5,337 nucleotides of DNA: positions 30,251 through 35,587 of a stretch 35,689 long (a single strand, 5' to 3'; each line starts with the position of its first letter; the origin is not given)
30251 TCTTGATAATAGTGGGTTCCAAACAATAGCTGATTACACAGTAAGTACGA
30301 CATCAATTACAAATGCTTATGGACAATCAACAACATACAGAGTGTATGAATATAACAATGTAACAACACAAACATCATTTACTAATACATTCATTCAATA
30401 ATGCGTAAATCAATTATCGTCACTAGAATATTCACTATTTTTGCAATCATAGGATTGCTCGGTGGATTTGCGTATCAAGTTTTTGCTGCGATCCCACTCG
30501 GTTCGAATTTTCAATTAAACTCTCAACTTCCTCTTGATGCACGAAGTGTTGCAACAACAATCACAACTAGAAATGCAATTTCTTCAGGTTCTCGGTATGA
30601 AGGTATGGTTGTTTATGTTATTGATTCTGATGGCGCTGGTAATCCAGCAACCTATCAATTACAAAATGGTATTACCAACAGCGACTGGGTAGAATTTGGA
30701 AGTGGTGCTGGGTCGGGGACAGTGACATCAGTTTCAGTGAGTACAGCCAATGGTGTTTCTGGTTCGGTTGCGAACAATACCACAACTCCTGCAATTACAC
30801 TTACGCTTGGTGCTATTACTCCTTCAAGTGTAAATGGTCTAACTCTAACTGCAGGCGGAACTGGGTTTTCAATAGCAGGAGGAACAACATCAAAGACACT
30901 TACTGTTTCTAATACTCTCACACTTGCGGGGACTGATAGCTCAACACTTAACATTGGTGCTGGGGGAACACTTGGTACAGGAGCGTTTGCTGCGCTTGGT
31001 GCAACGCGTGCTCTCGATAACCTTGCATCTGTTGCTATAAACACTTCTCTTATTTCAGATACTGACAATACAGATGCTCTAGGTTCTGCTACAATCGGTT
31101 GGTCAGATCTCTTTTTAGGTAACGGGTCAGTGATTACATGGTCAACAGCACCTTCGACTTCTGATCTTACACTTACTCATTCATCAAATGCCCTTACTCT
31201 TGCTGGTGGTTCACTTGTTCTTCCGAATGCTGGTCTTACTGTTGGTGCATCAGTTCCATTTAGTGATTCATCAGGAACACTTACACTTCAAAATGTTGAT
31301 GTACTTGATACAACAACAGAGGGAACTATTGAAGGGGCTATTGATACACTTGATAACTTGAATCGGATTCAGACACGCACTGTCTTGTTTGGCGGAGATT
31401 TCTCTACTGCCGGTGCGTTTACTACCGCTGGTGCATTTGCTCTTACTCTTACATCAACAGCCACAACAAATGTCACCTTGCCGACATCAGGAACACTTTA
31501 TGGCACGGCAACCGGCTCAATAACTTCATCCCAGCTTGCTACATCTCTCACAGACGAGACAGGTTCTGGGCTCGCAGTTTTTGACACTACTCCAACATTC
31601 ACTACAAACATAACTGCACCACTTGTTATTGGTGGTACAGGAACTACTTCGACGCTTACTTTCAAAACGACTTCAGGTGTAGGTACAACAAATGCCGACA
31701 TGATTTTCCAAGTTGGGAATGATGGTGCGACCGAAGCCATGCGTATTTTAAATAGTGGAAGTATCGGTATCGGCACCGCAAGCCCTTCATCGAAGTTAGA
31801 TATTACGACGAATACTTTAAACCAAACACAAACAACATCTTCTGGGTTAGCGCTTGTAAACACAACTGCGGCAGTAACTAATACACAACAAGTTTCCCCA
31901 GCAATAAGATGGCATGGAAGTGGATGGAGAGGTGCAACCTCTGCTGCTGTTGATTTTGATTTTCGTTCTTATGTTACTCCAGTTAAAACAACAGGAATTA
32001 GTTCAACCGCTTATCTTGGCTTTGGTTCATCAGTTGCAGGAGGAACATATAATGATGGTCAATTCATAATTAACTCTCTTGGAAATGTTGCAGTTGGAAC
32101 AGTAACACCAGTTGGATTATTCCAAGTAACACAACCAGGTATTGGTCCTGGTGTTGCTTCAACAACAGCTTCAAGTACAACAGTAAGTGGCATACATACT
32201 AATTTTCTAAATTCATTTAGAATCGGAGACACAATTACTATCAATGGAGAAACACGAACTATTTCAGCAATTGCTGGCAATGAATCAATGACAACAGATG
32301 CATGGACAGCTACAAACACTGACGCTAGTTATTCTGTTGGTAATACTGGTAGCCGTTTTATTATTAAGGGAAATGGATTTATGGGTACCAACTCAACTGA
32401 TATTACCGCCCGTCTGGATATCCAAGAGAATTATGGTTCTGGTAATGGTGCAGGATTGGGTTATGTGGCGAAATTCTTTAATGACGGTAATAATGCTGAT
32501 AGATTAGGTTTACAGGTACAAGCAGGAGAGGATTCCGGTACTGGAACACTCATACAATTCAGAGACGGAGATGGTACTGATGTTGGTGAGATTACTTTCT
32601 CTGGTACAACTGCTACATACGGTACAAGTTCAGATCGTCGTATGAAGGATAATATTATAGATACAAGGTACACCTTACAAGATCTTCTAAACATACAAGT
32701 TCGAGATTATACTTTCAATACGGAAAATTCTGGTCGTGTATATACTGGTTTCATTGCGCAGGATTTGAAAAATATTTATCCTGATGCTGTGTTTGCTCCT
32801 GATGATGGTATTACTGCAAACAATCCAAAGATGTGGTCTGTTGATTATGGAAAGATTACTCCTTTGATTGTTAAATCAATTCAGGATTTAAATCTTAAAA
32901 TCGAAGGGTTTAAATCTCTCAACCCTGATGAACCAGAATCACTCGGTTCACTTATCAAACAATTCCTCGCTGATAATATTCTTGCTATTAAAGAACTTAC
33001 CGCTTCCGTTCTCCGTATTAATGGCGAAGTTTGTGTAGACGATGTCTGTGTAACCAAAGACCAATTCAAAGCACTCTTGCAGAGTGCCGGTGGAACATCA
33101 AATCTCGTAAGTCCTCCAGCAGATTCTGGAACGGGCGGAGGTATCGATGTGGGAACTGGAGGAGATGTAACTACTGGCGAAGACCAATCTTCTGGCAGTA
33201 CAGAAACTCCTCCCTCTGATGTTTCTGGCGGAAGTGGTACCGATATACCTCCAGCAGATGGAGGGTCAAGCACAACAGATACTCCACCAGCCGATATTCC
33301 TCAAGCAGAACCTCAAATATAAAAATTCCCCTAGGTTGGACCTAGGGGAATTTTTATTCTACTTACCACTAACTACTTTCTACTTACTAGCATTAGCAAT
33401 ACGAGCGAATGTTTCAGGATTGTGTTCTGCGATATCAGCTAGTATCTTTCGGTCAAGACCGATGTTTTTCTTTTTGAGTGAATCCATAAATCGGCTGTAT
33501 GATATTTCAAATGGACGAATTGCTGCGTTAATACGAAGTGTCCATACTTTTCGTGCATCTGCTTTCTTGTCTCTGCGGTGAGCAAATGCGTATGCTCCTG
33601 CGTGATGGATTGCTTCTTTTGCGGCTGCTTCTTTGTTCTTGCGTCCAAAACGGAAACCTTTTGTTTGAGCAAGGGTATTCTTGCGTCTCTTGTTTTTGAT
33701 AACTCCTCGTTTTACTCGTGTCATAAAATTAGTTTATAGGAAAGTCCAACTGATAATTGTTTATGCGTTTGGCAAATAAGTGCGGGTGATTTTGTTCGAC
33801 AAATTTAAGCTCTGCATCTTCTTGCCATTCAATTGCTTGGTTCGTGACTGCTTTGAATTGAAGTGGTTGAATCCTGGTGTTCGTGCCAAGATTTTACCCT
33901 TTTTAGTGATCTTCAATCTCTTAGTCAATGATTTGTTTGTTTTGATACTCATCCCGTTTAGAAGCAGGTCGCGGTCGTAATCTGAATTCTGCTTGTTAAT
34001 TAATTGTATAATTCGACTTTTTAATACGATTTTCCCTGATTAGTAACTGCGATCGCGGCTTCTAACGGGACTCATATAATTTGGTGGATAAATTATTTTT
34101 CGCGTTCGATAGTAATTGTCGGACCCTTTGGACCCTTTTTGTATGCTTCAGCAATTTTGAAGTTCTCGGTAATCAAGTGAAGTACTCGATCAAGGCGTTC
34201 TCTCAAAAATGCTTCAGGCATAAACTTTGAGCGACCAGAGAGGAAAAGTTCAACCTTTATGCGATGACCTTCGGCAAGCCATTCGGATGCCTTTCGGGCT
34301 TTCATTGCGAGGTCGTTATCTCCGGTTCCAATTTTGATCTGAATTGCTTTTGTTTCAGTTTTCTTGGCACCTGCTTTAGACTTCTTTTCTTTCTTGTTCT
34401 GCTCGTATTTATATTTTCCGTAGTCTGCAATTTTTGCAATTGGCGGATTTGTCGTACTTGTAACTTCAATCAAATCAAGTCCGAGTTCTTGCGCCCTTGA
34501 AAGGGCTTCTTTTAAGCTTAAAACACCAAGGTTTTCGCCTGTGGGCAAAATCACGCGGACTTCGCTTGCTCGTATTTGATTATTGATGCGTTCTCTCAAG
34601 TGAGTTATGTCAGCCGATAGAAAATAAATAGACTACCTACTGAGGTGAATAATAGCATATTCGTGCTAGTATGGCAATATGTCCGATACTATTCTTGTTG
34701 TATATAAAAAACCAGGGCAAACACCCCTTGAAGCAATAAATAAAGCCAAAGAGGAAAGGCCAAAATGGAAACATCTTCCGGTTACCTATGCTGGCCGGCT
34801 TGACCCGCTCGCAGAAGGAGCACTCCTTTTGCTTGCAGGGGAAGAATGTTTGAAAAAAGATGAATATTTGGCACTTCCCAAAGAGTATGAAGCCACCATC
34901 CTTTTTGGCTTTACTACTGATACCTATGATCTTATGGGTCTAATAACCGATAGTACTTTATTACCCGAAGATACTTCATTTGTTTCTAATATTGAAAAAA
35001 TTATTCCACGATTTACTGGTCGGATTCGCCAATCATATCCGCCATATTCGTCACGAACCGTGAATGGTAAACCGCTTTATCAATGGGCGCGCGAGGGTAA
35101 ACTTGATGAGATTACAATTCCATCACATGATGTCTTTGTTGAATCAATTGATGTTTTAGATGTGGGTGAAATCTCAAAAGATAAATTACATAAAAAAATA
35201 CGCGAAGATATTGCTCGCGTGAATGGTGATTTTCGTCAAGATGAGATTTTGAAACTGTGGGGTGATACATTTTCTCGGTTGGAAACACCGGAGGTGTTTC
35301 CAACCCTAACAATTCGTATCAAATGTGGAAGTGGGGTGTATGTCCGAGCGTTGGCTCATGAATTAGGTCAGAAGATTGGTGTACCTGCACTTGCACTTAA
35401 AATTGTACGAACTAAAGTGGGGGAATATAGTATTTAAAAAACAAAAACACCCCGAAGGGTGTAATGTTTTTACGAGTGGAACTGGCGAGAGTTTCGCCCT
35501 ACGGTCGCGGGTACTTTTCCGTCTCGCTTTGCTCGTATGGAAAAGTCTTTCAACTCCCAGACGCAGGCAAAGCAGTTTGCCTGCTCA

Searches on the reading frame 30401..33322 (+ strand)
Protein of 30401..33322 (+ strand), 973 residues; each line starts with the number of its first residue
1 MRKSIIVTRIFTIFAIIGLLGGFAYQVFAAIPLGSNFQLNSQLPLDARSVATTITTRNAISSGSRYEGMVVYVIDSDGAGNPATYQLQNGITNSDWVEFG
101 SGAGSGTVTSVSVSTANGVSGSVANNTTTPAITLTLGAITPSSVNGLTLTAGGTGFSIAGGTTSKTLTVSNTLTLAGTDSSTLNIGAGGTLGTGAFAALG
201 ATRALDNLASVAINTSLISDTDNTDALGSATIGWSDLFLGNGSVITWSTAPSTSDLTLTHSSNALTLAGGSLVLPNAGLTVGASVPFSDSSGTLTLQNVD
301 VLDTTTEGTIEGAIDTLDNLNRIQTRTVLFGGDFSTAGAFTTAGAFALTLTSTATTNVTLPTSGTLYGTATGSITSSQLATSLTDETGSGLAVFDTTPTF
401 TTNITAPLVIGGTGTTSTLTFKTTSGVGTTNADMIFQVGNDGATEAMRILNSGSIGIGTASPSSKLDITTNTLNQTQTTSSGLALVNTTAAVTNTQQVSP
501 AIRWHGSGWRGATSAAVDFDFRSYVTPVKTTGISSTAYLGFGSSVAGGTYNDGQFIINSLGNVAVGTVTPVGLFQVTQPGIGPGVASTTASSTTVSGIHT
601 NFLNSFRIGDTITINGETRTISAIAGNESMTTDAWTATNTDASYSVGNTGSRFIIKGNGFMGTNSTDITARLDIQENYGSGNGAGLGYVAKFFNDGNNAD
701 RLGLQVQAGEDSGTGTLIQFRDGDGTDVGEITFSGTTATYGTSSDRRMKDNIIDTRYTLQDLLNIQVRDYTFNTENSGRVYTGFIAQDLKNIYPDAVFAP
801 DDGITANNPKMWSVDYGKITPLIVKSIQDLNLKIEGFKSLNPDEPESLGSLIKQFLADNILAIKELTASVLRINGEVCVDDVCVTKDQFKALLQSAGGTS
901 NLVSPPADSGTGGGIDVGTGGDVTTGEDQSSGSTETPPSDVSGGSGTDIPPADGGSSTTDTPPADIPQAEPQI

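Call 6: search_protein_families(library=pfam, proteins=[window:30401-33322:+], max_evalue=0.01)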
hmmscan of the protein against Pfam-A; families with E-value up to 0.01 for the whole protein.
window:30401-33322:+ (973 aa): 2 families
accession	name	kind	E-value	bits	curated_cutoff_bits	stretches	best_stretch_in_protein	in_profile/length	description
PF13884.11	Peptidase_S74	-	2.3e-10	41.1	22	1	744-797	1-57/58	Chaperone of endosialidase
PF00924.24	MS_channel_2nd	-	0.0058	17.2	20.2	0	595-618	7-30/68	Mechanosensitive ion channel, beta-domain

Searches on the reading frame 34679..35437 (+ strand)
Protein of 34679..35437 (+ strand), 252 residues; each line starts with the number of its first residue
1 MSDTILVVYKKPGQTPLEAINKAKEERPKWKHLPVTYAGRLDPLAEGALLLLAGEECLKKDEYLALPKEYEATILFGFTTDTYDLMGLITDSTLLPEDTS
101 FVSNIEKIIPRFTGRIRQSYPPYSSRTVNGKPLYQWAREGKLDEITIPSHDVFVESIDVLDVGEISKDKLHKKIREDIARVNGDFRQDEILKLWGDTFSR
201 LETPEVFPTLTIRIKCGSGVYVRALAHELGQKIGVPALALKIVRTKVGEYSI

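Call 6: search_protein_families(library=pfam, proteins=[window:34679-35437:+], max_evalue=0.01)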
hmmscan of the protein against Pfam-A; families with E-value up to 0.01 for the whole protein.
window:34679-35437:+ (252 aa): 1 family
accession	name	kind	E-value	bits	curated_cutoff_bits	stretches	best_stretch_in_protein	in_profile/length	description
PF01509.24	TruB_N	-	1.3e-25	91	27.3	1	35-163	9-133/149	TruB family pseudouridylate synthase (N terminal domain)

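Call 22: find_encoding_contigs(protein=window:34679-35437:+, flank=10000, max_places=4)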
Protein window:34679-35437:+ (252 aa): 2 contigs read that carry it; 2 places shown.
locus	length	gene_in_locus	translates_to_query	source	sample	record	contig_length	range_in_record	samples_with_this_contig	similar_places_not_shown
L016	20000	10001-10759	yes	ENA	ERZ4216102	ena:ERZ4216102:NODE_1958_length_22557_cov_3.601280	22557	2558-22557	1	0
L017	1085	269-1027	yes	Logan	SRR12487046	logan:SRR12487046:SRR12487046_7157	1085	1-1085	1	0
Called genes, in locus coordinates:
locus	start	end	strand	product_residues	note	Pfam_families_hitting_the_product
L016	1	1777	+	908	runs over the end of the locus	PF01935:DUF87 (faint), PF13401:AAA_22 (faint), PF02534:T4SS-DNA_transf (weak), PF10412:TrwB_AAD_bind (faint), PF12696:TraG-D_C (faint)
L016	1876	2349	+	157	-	PF00334:NDK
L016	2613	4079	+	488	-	PF00753:Lactamase_B, PF23023:Anti-Pycsar_Apyc1, PF16661:Lactamase_B_6, PF10996:Beta-Casp, PF07521:RMMBL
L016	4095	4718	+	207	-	PF18306:LDcluster4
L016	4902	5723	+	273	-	-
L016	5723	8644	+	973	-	PF13884:Peptidase_S74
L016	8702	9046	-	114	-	PF00453:Ribosomal_L20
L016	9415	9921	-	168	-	PF05198:IF3_N, PF00707:IF3_C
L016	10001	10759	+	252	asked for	PF01509:TruB_N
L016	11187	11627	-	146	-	PF01668:SmpB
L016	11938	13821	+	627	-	PF06068:TIP49 (weak), PF00004:AAA, PF07728:AAA_5 (faint), PF23902:AAA_lid_PRS2_C (faint), PF17862:AAA_lid_3, PF01434:Peptidase_M41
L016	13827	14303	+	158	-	-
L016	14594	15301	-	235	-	PF02535:Zip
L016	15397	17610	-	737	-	PF17191:RecG_wedge, PF01336:tRNA_anti-codon, PF00270:DEAD, PF04851:ResIII, PF00271:Helicase_C, PF19833:RecG_dom3_C (faint)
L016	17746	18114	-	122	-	PF00072:Response_reg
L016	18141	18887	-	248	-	PF00512:HisKA, PF02518:HATPase_c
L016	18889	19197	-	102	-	PF01741:MscL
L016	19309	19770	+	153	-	-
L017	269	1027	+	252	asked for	PF01509:TruB_N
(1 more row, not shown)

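Call 26: search_protein_families(library=pfam, proteins=[L016:13827-14303:+, L016:19309-19770:+], max_evalue=0.01)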
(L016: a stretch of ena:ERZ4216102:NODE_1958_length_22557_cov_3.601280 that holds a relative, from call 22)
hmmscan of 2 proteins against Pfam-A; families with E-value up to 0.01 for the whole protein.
L016:13827-14303:+ (158 aa): 0 families

L016:19309-19770:+ (153 aa): 0 families
